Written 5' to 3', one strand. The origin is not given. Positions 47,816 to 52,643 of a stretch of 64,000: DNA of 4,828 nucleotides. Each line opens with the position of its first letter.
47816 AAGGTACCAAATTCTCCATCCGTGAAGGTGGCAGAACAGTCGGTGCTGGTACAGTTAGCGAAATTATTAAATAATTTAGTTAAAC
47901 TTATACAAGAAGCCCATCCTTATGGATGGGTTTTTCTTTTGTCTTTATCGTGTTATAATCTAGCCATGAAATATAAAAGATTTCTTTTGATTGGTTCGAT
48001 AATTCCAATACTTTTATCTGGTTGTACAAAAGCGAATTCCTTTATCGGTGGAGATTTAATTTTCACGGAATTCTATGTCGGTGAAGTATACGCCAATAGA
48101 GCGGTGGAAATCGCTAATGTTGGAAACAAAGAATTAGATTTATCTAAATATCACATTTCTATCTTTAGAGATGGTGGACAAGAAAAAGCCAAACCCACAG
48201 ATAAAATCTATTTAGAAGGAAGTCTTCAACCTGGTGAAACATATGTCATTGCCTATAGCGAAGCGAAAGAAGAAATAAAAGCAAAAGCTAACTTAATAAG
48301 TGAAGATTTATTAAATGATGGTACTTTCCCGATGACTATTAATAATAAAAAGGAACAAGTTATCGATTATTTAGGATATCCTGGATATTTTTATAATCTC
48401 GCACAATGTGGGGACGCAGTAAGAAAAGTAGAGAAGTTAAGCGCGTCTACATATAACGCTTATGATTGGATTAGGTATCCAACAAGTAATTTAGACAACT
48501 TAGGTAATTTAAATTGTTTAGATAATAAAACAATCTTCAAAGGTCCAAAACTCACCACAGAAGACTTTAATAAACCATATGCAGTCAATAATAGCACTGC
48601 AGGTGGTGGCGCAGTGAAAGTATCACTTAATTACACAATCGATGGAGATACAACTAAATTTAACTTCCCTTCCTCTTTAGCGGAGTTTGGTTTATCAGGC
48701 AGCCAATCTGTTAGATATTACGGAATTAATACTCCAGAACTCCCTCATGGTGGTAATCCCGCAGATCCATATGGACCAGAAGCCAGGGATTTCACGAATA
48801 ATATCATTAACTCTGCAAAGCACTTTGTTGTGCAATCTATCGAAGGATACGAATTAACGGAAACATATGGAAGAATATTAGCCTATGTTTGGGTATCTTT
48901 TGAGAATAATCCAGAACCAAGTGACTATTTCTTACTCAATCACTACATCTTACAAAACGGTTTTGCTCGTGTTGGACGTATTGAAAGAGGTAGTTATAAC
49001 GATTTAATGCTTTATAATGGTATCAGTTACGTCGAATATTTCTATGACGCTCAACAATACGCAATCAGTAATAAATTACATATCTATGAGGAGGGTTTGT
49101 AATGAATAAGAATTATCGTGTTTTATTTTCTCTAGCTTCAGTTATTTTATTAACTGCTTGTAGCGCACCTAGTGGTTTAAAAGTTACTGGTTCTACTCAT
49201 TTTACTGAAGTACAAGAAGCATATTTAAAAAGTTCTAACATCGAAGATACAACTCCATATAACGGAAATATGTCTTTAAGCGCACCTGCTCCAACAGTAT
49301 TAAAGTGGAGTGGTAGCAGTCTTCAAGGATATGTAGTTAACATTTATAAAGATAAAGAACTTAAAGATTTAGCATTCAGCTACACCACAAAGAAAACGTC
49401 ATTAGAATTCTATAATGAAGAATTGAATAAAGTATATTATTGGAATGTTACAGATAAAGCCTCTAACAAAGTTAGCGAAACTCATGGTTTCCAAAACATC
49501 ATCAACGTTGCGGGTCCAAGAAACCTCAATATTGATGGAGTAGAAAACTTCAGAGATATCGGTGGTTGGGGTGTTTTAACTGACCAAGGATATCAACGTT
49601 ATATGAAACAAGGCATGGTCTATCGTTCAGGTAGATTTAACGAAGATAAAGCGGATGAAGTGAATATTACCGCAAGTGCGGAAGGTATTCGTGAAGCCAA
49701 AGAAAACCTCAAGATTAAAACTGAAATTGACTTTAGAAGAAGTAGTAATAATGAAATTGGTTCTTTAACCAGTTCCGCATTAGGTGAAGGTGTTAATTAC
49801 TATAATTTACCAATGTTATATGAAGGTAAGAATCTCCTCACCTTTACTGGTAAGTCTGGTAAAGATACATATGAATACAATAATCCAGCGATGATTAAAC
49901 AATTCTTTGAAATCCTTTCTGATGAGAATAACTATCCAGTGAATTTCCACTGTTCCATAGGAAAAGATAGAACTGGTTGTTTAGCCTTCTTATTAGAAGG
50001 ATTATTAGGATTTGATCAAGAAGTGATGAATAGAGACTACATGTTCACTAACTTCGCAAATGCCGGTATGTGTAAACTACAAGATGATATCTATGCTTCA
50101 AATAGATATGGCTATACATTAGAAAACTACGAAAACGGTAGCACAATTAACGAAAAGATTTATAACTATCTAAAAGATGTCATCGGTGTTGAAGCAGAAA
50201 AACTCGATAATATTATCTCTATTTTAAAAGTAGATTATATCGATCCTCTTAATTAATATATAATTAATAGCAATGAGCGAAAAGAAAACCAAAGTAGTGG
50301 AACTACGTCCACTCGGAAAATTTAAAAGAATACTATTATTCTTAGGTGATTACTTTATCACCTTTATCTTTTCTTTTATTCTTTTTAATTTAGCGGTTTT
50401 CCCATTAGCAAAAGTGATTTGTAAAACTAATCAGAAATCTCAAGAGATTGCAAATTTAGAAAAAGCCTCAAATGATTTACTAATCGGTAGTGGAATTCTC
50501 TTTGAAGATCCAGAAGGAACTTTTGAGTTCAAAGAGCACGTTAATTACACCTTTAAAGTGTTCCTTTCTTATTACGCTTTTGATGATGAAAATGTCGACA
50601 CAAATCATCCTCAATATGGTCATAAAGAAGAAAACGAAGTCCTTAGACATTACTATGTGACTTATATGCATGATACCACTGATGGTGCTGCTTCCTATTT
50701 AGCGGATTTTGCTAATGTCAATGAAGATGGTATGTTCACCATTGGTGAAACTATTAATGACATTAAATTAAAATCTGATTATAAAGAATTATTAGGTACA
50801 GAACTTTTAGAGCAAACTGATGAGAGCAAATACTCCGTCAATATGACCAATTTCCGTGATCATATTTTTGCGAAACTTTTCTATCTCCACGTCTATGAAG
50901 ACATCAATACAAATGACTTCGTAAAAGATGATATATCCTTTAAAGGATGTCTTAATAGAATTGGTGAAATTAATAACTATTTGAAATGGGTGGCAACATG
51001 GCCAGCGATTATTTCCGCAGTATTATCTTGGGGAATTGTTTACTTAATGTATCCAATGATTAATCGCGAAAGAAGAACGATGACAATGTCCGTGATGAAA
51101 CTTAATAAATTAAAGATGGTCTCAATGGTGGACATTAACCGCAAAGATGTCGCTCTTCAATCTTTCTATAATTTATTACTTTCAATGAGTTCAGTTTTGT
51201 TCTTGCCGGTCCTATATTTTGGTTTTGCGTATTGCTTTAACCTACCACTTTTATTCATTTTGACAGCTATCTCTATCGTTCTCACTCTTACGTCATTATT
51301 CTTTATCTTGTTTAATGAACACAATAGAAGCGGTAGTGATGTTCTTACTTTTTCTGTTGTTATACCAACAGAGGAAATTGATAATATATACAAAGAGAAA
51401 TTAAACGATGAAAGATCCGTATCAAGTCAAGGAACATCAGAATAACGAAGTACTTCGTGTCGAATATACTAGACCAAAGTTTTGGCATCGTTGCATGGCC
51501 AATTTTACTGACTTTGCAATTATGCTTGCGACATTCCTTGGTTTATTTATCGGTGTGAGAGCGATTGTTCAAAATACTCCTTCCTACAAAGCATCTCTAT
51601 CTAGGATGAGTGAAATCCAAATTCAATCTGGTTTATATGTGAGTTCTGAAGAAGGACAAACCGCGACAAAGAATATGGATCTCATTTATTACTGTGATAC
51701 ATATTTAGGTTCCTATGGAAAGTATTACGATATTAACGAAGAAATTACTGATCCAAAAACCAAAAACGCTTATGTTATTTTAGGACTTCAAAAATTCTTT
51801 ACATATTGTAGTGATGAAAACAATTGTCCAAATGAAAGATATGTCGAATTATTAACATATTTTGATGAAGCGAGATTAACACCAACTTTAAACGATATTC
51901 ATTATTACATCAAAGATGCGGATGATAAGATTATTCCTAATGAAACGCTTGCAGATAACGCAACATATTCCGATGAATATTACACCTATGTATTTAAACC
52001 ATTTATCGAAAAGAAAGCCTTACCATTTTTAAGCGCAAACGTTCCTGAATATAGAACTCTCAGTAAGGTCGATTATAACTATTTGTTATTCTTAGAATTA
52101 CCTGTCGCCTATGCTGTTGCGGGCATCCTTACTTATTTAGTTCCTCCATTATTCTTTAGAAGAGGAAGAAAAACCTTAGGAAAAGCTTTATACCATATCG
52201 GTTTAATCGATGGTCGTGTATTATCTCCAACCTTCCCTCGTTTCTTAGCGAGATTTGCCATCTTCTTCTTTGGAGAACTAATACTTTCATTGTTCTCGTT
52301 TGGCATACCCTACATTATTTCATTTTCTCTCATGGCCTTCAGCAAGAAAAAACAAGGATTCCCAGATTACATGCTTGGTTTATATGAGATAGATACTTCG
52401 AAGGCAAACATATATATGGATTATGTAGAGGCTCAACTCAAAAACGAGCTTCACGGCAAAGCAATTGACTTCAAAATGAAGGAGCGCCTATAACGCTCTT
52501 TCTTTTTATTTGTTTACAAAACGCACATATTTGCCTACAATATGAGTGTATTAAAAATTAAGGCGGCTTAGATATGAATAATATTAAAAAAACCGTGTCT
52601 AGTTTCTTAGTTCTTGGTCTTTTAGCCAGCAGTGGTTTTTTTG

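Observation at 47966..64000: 16-kb surface island downstream of tuf: two nuclease lipoproteins, a phosphatase lipoprotein and an ABC importer, a candidate nucleic-acid harvesting system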

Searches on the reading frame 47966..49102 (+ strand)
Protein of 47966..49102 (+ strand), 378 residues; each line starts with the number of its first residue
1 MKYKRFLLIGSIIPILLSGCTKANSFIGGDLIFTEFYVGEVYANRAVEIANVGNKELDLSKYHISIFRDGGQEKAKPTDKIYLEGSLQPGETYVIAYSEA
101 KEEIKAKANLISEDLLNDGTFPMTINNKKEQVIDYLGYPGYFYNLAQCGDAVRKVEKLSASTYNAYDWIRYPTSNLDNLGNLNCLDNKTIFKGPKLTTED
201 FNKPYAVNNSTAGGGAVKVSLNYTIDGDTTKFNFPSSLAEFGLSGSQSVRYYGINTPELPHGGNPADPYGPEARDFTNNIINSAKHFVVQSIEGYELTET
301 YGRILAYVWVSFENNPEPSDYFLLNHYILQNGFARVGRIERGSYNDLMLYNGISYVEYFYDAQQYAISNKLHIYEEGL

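Call 3: search_protein_families(library=pfam, proteins=[window:47966-49102:+], max_evalue=0.01)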
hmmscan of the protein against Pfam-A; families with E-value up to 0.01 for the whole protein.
window:47966-49102:+ (378 aa): 2 families
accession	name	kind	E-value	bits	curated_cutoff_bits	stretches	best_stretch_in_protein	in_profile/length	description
PF00565.23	SNase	-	1.4e-11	45.2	21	1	249-341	2-81/107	Staphylococcal nuclease homologue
PF00932.25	LTD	-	9.3e-09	36.1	34.3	1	29-138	6-107/109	Lamin Tail Domain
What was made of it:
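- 47966..49102 (+): g1: accessory lipoprotein nuclease with a lamin-tail domain and an SNase domain. Pfam LTD 36 bits and SNase 45 bits (call 3).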

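Call 6: search_protein_families(library=ncbifam, proteins=[window:47966-49102:+], max_evalue=0.01)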
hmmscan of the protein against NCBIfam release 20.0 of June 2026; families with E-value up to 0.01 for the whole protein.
window:47966-49102:+ (378 aa): 3 families
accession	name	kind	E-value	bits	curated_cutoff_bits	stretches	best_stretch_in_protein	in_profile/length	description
NF033680.1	exonuc_ExeM-GG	exception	4.4e-10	38.3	1300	1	29-183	24-175/884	extracellular exonuclease ExeM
NF047694.1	TnucaseNucIStaph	equivalog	7.6e-10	38.5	250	1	215-335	43-145/175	thermonuclease NucI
NF047969.1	CaNuclEcnA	equivalog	0.00071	19.6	180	1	269-337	65-123/151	calcium-activated nuclease EcnA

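Call 25: search_solved_structures(query=window:47966-49102:+, max_evalue=0.1, show_alignments=1)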
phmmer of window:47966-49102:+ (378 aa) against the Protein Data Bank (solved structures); distinct sequences matched with E-value up to 0.1: 283 (the best 60 are shown).
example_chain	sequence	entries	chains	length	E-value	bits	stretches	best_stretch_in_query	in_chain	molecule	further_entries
1snq_A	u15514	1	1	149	8.4e-09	38.1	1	224-343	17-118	STAPHYLOCOCCAL NUCLEASE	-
4qf4_A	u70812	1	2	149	2.5e-08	36.5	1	224-311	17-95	Thermonuclease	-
2sob_A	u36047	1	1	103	3.3e-08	36.1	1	223-310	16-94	STAPHYLOCOCCAL NUCLEASE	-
2rks_A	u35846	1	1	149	6.1e-08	35.3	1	224-343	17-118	Thermonuclease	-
3d6c_A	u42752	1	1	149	6.2e-08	35.2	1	224-343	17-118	Thermonuclease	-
1snp_A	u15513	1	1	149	1.1e-07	34.4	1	224-343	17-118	STAPHYLOCOCCAL NUCLEASE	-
1ey8_A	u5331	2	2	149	1.1e-07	34.4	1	224-343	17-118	STAPHYLOCOCCAL NUCLEASE | Thermonuclease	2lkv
1syc_A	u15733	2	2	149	1.5e-07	34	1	224-342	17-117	STAPHYLOCOCCAL NUCLEASE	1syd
4k8i_A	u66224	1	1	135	1.6e-07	33.9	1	224-328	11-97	Thermonuclease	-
4k14_A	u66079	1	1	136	1.6e-07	33.9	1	224-327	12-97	Thermonuclease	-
4k5x_A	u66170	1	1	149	1.7e-07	33.8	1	224-311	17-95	Thermonuclease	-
2eyf_A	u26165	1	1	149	1.9e-07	33.7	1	224-311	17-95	Staphylococcal nuclease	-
1rkn_A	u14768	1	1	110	1.9e-07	33.6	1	224-311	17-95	Thermonuclease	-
1syb_A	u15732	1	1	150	2.1e-07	33.5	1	223-311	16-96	STAPHYLOCOCCAL NUCLEASE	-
2f0p_A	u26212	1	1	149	2.3e-07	33.4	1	224-311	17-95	Staphylococcal nuclease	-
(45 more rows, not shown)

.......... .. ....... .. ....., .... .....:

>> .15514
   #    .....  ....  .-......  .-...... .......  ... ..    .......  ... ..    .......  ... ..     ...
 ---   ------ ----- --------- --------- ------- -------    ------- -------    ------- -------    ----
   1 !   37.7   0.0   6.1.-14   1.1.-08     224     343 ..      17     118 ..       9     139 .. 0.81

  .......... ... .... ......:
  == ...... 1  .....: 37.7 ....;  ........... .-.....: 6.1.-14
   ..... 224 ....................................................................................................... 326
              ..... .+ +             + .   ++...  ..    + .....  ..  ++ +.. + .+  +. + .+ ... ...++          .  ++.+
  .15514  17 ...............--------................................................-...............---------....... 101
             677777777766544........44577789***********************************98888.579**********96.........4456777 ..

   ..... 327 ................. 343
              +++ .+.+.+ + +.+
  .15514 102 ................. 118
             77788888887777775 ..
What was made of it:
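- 47966..49102 (+): SNase D21, R35, T41, E43 and R87 are present but D40 is Asn (call 25).
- Closest known: Secreted or surface nucleases with a lamin-tail domain. Different: g1 has Asn at D40 (call 25).
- g1 has Asn at the Ca-ligand position D40 (call 25).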

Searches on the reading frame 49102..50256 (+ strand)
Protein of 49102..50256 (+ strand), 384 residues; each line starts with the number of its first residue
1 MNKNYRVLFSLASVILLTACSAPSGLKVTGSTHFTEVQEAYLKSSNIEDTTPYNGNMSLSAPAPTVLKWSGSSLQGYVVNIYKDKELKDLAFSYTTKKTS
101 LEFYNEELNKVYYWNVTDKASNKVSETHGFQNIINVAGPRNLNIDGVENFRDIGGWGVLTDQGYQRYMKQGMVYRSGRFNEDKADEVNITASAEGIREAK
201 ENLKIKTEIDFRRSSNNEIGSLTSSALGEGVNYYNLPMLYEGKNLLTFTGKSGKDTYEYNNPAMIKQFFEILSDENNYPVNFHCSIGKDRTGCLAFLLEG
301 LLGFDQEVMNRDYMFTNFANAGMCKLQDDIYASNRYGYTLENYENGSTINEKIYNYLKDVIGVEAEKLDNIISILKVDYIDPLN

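Call 3: search_protein_families(library=pfam, proteins=[window:49102-50256:+], max_evalue=0.01)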
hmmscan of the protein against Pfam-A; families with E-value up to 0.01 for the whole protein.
window:49102-50256:+ (384 aa): 2 families
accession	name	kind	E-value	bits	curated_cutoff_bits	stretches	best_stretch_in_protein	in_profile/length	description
PF13350.11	Y_phosphatase3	-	7.7e-28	98.5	22.2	1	143-375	2-209/240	Tyrosine phosphatase family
PF03162.18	Y_phosphatase2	-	5.2e-06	26.6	27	1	251-315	65-129/165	Tyrosine phosphatase family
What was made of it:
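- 49102..50256 (+): g2: accessory lipoprotein phosphatase with a PTP fold (Y_phosphatase3). Pfam 98.5 bits (call 3).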

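Call 6: search_protein_families(library=ncbifam, proteins=[window:49102-50256:+], max_evalue=0.01)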
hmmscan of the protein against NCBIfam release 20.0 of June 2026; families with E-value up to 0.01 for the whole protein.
window:49102-50256:+ (384 aa): 0 families

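Call 10: search_solved_structures(query=window:49102-50256:+, max_evalue=0.1, show_alignments=2)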
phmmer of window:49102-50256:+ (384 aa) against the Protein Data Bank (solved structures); distinct sequences matched with E-value up to 0.1: 7.
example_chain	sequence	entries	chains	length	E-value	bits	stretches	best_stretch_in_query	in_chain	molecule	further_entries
8dhi_A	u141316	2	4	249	1.2e-09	41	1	146-319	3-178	TYR_PHOSPHATASE_2 domain-containing protein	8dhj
7mok_A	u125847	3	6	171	2.8e-05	26.6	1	242-301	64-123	Tyrosine-protein phosphatase DSP1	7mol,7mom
1xri_A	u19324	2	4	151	3e-05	26.5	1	242-301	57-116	At1g05000 | Probable tyrosine-protein phosphatase At1g05000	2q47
7mod_A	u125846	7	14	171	0.0007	22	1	242-301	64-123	Tyrosine-protein phosphatase DSP1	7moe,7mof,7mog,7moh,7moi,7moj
6byf_A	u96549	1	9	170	0.0018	20.6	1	249-314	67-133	Tyrosine-protein phosphatase SIW14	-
1ywf_A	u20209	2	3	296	0.0072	18.6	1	278-318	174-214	PHOSPHOTYROSINE PROTEIN PHOSPHATASE PTPB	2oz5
6e3b_A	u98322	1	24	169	0.045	16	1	249-314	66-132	Tyrosine-protein phosphatase SIW14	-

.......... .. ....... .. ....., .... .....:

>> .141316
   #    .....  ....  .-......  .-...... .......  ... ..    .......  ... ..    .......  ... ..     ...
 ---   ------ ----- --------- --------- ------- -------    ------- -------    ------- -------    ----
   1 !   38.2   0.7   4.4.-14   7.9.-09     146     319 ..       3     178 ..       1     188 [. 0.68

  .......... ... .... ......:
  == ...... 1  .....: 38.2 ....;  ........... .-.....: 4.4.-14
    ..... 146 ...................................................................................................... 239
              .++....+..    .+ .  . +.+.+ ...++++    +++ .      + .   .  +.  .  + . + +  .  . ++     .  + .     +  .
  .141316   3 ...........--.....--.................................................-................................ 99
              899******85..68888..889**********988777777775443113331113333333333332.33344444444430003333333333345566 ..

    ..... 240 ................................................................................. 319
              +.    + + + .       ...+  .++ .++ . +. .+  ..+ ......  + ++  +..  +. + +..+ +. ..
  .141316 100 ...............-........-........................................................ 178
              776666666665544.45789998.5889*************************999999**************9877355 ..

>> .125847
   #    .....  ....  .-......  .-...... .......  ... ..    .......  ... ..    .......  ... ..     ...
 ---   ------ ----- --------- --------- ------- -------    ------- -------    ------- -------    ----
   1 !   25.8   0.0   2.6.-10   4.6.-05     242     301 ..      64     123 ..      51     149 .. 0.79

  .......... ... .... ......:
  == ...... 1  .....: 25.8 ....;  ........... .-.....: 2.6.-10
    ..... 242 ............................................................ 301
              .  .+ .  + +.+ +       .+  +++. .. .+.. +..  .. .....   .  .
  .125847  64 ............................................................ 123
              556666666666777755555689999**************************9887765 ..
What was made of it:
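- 49102..50256 (+): Best solved match is 8dhi (call 10).
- Its nearest characterised relatives act on protein or inositol phosphates (call 10).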

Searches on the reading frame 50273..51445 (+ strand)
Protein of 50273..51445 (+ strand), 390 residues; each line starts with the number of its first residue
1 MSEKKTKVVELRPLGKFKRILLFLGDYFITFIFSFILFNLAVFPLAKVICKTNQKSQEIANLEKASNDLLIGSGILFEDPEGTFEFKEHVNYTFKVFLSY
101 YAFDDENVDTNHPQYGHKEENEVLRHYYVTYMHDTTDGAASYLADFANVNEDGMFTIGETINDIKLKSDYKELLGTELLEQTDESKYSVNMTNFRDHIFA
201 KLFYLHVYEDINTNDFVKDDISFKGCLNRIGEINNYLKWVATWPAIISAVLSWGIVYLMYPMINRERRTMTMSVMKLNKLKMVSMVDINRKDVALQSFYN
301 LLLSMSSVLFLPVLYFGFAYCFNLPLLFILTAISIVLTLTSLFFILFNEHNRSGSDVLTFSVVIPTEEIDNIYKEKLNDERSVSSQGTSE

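Call 3: search_protein_families(library=pfam, proteins=[window:50273-51445:+], max_evalue=0.01)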
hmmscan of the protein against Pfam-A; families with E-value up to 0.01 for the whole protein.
window:50273-51445:+ (390 aa): 0 families

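Call 6: search_protein_families(library=ncbifam, proteins=[window:50273-51445:+], max_evalue=0.01)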
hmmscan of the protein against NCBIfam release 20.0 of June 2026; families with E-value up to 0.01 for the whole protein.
window:50273-51445:+ (390 aa): 0 families

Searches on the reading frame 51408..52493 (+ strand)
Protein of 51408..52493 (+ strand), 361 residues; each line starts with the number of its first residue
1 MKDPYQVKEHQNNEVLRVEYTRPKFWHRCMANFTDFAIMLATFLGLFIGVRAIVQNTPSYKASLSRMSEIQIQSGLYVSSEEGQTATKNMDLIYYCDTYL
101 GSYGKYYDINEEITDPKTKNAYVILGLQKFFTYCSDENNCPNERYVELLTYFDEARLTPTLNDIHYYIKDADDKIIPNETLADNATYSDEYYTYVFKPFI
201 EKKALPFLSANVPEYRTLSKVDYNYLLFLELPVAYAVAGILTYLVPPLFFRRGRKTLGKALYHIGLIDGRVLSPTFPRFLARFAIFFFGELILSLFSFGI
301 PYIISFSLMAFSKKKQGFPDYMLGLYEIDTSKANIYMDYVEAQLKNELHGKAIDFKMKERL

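Call 3: search_protein_families(library=pfam, proteins=[window:51408-52493:+], max_evalue=0.01)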
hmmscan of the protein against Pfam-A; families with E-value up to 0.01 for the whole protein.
window:51408-52493:+ (361 aa): 1 family
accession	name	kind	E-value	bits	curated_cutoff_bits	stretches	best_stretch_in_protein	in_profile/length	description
PF06271.18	RDD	-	2.4e-10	41.3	24.1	1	233-323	49-136/137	RDD family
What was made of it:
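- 51408..52493 (+): g4: RDD-family membrane protein. Pfam RDD 41.3 bits against a cutoff of 24.1 (call 3).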

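Call 6: search_protein_families(library=ncbifam, proteins=[window:51408-52493:+], max_evalue=0.01)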
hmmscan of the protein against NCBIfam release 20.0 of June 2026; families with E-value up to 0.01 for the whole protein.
window:51408-52493:+ (361 aa): 0 families
